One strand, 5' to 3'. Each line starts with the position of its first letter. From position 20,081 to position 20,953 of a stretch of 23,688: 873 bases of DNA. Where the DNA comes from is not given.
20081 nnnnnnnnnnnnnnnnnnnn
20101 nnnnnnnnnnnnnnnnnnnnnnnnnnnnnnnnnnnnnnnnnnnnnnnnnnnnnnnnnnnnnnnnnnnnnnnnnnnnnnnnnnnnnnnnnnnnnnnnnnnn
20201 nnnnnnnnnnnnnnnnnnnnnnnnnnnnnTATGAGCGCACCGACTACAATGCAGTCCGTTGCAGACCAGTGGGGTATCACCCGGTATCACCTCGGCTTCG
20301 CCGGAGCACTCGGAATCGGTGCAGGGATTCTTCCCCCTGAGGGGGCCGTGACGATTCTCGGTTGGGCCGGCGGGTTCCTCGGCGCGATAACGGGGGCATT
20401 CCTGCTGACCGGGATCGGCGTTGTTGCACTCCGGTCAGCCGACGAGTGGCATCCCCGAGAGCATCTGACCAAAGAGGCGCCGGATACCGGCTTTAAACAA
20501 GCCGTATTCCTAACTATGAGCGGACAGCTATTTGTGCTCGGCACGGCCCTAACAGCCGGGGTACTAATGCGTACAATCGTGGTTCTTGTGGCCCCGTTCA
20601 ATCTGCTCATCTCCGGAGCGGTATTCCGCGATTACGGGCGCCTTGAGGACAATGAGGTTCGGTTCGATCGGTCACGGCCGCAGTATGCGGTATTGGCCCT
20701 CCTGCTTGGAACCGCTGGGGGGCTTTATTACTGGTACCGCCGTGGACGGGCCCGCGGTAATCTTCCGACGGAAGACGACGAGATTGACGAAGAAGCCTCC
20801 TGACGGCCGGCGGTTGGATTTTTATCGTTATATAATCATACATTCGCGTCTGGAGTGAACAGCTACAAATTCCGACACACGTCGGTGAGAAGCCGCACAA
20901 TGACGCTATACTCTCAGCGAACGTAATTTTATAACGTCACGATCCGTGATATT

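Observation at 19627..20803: Secreted protein and 4-TM protein co-transcribed with the receptor kinase pair, a possible ligand or co-receptor module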

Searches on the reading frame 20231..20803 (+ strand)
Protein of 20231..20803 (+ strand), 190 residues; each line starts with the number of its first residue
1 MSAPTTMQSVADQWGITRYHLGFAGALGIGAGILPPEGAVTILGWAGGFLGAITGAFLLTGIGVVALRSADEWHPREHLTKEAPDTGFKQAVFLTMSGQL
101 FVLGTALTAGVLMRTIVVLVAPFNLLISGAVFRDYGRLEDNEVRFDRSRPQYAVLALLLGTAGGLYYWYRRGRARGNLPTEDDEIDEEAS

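Call 5: search_protein_families(library=pfam, proteins=[window:20231-20803:+], max_evalue=0.1)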
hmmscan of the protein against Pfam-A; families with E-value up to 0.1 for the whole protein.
window:20231-20803:+ (190 aa): 0 families

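Call 6: search_protein_families(library=ncbifam, proteins=[window:20231-20803:+], max_evalue=1)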
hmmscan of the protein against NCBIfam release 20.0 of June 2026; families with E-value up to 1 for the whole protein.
window:20231-20803:+ (190 aa): 1 family
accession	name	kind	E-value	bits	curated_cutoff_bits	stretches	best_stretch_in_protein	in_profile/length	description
NF007089.0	PRK09543.1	equivalog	0.0053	16.4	284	1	52-139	121-210/261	zinc ABC transporter permease subunit ZnuB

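Call 8: find_homologous_proteins(query=window:20231-20800:+, max_evalue=0.001)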
Query window:20231-20800:+ (190 aa): 3 proteins with E <= 0.001 among 3456 candidates.
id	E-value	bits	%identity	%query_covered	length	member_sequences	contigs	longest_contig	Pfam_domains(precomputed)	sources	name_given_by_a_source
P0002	4.5e-116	403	99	97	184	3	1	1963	-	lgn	-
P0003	2.1e-40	157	47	89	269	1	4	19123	-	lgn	-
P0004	9.6e-40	155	50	85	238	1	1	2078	-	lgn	-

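Call 10: find_encoding_contigs(protein=P0003, flank=10000, max_places=6)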
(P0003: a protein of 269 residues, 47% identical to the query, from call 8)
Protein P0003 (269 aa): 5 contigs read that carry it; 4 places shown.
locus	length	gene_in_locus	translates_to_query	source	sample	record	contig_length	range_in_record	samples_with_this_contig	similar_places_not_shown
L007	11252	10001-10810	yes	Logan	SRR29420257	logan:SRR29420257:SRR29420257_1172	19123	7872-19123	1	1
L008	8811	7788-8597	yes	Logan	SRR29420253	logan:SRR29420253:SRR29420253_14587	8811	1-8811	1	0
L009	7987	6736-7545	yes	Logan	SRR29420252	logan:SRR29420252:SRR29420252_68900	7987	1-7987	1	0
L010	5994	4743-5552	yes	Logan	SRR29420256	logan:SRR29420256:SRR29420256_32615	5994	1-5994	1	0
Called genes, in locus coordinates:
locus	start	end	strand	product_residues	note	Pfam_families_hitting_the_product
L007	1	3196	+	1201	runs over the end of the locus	-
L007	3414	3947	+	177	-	PF06146:PsiE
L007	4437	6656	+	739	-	PF01011:PQQ (faint), PF13570:Beta-prop_ACSF4, PF13360:PQQ_2, PF13570:Beta-prop_ACSF4, PF13360:PQQ_2, PF13570:Beta-prop_ACSF4, PF00069:Pkinase, PF07714:PK_Tyr_Ser-Thr, +3 more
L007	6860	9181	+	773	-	PF01011:PQQ (faint), PF13360:PQQ_2, PF13570:Beta-prop_ACSF4, PF13360:PQQ_2, PF13570:Beta-prop_ACSF4, PF13360:PQQ_2, PF00069:Pkinase, PF07714:PK_Tyr_Ser-Thr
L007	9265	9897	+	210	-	-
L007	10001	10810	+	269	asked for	-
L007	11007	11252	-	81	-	?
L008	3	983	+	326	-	?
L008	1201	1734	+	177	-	PF06146:PsiE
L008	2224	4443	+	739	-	PF01011:PQQ (faint), PF13570:Beta-prop_ACSF4, PF13360:PQQ_2, PF13570:Beta-prop_ACSF4, PF13360:PQQ_2, PF13570:Beta-prop_ACSF4, PF00069:Pkinase, PF07714:PK_Tyr_Ser-Thr, +3 more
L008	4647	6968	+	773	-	PF01011:PQQ (faint), PF13360:PQQ_2, PF13570:Beta-prop_ACSF4, PF13360:PQQ_2, PF13570:Beta-prop_ACSF4, PF13360:PQQ_2, PF00069:Pkinase, PF07714:PK_Tyr_Ser-Thr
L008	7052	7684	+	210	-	-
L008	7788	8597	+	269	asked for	-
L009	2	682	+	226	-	?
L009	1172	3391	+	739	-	PF01011:PQQ (faint), PF13570:Beta-prop_ACSF4, PF13360:PQQ_2, PF13570:Beta-prop_ACSF4, PF13360:PQQ_2, PF13570:Beta-prop_ACSF4, PF00069:Pkinase, PF07714:PK_Tyr_Ser-Thr, +3 more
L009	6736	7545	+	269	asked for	-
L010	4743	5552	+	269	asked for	-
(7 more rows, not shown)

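Call 13: find_encoding_contigs(protein=P0004, flank=10000, max_places=6)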
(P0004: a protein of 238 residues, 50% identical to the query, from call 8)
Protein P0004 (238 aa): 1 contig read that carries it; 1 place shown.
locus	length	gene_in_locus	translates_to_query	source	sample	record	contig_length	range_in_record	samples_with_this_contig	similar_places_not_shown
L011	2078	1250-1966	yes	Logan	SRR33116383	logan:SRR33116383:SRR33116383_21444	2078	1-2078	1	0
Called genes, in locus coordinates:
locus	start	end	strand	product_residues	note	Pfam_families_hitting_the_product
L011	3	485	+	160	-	?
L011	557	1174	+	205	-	-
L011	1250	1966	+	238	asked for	-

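Call 72: search_protein_families(library=pfam, alignment_id=A5, max_evalue=1)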
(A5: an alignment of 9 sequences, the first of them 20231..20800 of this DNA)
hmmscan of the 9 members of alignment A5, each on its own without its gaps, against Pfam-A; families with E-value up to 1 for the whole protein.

A. member 1, window:20231-20800:+ (190 aa): 1 family
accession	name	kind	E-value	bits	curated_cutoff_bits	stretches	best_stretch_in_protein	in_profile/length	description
PF19744.4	DUF6232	-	0.95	10.4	27.4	0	118-171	48-79/117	Family of unknown function (DUF6232)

B. families by the number of members that match (of 9 scanned): 15 families
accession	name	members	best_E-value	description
PF03918.19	CcmH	2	0.16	Cytochrome C biogenesis protein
PF11076.13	YbhQ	1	0.017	Putative inner membrane protein YbhQ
PF03929.21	PepSY_TM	1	0.018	PepSY-associated TM region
PF14316.11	DUF4381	1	0.022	Domain of unknown function (DUF4381)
PF12191.14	stn_TNFRSF12A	1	0.062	Tumour necrosis factor receptor stn_TNFRSF12A_TNFR domain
PF07760.16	DUF1616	1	0.094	Protein of unknown function (DUF1616)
PF02180.22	BH4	1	0.095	Bcl-2 homology region 4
PF01284.28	MARVEL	1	0.098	Membrane-associating domain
PF10417.14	1-cysPrx_C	1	0.11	C-terminal domain of 1-Cys peroxiredoxin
PF01757.29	Acyl_transf_3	1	0.15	Acyltransferase domain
PF01490.24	Aa_trans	1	0.23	Transmembrane amino acid transporter protein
PF02862.22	DDHD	1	0.25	DDHD domain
PF04246.17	RseC_MucC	1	0.35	Positive regulator of sigma(E), RseC/MucC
PF22251.1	PFF1_TM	1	0.88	Vacuolar membrane protease, transmembrane domain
PF19744.4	DUF6232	1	0.95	Family of unknown function (DUF6232)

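Call 73: search_solved_structures(query=A5, max_evalue=10)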
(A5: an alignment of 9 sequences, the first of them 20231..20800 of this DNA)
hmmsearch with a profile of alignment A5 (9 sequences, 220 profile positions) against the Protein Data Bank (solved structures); distinct sequences matched with E-value up to 10: 1.
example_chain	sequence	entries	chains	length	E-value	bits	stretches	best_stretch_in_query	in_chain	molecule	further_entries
6u8y_H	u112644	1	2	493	0.59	12.4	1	80-127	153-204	NADH dehydrogenase subunit N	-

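Call 82: list_cluster_members(proteins=[P0001, window:20231-20800:+, L016:5520-6128:+, L016:6171-6887:+])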
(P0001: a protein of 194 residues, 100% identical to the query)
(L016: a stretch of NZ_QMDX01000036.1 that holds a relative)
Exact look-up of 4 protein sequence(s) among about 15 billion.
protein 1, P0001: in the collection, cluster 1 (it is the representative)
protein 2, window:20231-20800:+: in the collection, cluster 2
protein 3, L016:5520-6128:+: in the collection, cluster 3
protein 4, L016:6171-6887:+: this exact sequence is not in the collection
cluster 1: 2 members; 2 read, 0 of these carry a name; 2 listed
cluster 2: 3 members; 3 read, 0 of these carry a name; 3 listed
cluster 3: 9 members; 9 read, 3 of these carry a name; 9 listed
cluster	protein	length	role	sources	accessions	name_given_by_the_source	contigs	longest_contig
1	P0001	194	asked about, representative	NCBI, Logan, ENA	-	-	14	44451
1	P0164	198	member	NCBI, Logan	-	-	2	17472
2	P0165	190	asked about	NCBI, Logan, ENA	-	-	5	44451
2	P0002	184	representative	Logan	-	-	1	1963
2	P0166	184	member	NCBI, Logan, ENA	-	-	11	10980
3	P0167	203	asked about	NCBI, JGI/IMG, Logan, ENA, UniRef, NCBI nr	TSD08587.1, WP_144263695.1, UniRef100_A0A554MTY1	hypothetical protein DP107_19160 [Haloglomus irregulare] | hypothetical protein | Uncharacterized protein n=1 Tax=Haloglomus irregulare TaxID=2234134 RepID=A0A554MTY1_9EURY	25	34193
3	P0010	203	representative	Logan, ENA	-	-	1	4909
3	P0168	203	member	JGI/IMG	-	hypothetical protein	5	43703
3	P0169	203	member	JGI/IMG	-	hypothetical protein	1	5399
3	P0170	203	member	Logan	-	-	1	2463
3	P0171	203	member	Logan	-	-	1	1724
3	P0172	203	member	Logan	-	-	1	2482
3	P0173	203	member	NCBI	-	-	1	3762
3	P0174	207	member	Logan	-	-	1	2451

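Call 87: find_related_loci(query=A5, collection=metagenome_contigs, flank=8000)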
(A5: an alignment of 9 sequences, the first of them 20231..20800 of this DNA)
Query A5 (190 aa) in metagenome_contigs; peptide patterns used: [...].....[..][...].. (x = any residue, [..] = any of these).
153 stretches matched a pattern; 2 encode a relative of the query (tblastn E <= 1e-3); 2 distinct loci.
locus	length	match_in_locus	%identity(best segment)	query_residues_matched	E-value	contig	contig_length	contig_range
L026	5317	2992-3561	44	1-190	2e-47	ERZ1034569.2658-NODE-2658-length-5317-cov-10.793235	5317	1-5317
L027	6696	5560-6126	43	15-190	8e-45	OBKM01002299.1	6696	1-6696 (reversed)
